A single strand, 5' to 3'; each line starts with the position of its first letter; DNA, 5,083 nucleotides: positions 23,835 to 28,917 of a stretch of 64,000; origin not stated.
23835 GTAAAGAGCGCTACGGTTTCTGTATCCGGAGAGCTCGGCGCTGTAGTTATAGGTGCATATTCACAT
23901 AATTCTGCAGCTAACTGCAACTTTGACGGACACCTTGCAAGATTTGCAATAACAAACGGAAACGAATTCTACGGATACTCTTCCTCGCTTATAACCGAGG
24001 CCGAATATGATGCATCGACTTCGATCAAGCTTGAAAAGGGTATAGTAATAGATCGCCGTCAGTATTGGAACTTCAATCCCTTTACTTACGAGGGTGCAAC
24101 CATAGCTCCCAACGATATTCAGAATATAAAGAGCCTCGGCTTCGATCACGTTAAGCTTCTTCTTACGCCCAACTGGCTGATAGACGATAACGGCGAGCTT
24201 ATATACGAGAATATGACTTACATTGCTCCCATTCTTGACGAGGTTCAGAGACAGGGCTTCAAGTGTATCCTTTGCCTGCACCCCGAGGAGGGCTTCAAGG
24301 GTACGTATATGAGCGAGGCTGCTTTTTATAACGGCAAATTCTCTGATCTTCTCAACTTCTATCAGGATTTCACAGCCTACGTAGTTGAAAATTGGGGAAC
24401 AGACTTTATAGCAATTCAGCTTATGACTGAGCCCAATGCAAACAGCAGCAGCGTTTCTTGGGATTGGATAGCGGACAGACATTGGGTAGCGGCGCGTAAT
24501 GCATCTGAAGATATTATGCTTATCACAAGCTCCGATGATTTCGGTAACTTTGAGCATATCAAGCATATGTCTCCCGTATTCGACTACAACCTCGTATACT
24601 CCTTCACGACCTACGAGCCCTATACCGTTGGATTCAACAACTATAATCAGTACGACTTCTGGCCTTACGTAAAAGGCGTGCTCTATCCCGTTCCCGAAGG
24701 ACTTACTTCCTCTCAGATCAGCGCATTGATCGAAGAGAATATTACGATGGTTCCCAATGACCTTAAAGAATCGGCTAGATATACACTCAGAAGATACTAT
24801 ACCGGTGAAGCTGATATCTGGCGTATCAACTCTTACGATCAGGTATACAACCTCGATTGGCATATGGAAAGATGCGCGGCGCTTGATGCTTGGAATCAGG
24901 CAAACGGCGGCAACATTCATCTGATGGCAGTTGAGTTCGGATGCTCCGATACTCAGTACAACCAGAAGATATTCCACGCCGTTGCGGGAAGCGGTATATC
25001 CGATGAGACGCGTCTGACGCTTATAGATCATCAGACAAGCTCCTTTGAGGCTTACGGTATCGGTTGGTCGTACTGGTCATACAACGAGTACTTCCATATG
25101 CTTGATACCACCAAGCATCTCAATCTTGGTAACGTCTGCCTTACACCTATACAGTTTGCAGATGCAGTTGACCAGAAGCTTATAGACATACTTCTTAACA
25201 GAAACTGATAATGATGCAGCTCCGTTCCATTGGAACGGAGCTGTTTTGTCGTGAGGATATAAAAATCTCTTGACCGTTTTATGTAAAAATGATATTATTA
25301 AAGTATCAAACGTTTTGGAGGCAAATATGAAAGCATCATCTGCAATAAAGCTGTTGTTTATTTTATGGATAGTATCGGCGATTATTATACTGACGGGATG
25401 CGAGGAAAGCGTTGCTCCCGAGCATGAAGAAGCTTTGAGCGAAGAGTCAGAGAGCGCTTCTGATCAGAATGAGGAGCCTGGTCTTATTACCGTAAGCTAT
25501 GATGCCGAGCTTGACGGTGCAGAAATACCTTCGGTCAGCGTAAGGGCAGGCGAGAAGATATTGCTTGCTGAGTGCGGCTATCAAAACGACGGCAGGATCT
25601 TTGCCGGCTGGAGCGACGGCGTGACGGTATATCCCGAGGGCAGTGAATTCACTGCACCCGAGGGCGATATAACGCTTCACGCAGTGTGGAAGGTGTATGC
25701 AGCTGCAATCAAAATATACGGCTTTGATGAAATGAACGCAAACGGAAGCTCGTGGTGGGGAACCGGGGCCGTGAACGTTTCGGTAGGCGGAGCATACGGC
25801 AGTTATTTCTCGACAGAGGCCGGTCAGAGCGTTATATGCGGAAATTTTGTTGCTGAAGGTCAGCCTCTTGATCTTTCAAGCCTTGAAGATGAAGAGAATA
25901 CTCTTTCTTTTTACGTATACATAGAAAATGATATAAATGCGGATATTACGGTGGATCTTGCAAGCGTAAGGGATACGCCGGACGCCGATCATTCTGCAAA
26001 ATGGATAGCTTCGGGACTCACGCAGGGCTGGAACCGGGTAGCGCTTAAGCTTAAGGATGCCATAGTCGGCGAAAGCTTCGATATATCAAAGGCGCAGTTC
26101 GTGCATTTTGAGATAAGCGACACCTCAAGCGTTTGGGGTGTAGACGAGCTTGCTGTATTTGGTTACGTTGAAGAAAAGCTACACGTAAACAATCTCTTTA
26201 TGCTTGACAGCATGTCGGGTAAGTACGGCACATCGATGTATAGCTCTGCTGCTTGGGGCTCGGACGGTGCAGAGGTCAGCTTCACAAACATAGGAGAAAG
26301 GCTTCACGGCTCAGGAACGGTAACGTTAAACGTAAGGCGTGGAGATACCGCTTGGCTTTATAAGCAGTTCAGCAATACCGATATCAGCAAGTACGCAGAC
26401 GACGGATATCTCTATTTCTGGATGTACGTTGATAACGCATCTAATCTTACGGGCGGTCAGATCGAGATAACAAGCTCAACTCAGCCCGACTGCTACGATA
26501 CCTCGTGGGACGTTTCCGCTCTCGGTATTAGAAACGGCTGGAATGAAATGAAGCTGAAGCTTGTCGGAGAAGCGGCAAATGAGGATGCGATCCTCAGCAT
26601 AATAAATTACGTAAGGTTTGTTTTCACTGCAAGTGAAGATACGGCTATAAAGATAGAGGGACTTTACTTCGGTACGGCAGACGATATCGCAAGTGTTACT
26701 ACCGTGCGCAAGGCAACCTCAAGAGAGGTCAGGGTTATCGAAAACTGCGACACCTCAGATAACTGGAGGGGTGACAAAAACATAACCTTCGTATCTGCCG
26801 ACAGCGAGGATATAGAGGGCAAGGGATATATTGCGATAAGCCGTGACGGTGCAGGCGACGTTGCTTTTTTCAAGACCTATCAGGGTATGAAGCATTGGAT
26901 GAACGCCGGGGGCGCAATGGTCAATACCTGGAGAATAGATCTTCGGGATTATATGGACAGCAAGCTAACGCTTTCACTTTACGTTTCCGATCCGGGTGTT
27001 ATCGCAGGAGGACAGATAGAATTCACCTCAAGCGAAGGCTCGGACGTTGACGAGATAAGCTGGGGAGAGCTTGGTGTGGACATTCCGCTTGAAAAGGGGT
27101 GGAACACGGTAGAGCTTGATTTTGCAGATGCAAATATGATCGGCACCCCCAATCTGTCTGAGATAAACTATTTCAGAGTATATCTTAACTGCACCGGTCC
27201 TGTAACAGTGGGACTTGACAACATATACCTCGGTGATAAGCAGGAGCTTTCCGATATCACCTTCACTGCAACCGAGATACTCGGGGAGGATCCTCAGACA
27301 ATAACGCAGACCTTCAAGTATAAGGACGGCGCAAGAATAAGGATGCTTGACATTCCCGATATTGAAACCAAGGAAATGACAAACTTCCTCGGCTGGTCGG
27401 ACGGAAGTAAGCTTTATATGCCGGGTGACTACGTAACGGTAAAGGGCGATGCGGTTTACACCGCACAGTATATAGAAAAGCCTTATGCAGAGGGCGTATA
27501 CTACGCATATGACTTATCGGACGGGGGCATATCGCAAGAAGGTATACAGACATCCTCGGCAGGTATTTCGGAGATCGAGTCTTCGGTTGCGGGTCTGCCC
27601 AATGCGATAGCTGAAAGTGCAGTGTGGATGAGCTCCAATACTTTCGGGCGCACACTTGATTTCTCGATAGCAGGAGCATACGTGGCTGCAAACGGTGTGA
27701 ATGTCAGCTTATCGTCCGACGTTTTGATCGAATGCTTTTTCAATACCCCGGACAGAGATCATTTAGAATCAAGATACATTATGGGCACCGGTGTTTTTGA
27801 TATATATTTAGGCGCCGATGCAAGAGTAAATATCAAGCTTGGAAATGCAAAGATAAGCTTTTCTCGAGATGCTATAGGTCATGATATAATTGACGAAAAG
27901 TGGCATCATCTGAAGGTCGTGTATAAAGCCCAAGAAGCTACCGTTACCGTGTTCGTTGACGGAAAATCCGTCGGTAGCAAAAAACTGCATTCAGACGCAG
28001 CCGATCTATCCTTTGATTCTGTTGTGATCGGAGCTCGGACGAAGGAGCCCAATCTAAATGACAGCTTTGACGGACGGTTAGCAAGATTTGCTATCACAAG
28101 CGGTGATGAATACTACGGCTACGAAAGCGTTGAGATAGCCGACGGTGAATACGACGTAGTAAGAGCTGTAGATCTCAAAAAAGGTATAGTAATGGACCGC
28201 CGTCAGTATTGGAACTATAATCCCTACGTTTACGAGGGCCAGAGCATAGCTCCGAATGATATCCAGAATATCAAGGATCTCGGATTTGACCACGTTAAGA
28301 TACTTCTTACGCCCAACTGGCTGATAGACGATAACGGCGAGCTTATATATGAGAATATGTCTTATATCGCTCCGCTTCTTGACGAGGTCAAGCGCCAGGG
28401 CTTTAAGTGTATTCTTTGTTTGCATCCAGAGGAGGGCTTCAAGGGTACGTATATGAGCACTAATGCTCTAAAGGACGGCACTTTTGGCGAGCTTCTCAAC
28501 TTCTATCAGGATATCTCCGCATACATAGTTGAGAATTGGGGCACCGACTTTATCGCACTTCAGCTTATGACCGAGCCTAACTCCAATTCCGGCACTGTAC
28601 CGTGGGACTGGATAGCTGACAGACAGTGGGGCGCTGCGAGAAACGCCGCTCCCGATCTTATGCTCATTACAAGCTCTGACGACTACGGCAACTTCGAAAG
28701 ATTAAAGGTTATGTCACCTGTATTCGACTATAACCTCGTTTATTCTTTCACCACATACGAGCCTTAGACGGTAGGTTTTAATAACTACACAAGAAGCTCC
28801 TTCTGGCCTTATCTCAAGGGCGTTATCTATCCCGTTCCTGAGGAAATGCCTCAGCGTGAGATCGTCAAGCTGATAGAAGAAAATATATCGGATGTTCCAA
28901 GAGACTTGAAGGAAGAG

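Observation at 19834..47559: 28-kb locus of differently anchored giant multimodular surface proteins plus S-layer paralogs: candidate novel cell-surface glycan-processing system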

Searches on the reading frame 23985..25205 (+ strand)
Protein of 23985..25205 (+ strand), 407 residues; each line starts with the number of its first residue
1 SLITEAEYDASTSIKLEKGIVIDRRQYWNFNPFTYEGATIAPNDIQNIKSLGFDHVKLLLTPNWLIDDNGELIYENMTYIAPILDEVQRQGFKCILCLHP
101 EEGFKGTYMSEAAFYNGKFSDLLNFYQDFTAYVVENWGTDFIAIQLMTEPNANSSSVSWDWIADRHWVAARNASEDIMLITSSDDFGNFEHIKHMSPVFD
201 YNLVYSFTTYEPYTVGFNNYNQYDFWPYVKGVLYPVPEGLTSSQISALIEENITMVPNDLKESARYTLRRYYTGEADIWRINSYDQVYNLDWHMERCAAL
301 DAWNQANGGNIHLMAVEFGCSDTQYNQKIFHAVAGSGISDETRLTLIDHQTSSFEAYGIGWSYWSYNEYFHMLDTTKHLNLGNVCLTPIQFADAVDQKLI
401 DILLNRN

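Call 12: search_solved_structures(query=window:23985-25205:+, max_evalue=0.01)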
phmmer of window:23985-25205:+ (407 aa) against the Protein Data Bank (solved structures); distinct sequences matched with E-value up to 0.01: 3.
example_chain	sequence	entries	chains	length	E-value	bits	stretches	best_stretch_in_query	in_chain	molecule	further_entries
1cec_A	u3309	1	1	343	2e-06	30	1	38-219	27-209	ENDOGLUCANASE CELC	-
1cen_A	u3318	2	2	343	6.3e-06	28.4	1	38-235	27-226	CELLULASE CELC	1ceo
6xrk_A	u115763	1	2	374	5.8e-05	25.2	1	45-124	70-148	Glycoside hydrolase type 1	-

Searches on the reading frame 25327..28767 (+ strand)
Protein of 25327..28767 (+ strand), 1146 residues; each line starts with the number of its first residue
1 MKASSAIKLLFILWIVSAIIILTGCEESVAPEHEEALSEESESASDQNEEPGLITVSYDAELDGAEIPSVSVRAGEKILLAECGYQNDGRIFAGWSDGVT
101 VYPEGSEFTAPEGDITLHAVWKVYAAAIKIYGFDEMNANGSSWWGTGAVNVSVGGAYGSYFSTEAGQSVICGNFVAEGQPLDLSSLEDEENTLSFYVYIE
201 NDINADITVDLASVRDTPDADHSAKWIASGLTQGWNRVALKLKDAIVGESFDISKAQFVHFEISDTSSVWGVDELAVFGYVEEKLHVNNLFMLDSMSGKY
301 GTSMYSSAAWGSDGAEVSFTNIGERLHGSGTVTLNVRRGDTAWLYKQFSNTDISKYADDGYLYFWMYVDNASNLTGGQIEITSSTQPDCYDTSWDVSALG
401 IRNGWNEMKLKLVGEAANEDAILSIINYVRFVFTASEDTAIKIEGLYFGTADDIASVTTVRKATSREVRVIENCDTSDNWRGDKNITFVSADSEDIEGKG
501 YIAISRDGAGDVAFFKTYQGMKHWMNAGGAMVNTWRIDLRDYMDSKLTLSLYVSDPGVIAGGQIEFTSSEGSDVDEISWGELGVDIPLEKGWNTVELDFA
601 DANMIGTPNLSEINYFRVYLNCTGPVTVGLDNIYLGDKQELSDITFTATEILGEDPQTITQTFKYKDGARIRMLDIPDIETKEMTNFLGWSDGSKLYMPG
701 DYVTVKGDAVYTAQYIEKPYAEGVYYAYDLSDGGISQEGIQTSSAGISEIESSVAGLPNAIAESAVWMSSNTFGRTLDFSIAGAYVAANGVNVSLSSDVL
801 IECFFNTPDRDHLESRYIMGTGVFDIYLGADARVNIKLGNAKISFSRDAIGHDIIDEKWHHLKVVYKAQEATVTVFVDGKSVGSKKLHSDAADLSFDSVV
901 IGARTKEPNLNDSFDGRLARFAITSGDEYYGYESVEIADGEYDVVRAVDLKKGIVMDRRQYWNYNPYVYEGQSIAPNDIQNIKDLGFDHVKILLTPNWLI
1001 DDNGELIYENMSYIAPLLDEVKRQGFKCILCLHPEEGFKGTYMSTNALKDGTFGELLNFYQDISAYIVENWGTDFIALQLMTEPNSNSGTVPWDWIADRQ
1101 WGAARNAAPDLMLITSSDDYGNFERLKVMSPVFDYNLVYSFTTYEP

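Call 4: search_protein_families(library=pfam, proteins=[window:25327-28767:+], max_evalue=0.01)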
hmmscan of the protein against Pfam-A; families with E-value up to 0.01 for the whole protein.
window:25327-28767:+ (1146 aa): 2 families
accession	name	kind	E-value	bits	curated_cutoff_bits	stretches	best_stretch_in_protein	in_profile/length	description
PF13385.13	Laminin_G_3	-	6.6e-12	46.3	27.6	1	783-923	4-140/151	Concanavalin A-like lectin/glucanases superfamily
PF02210.31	Laminin_G_2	-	0.00014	22.7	22.9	1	834-920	32-120/126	Laminin G domain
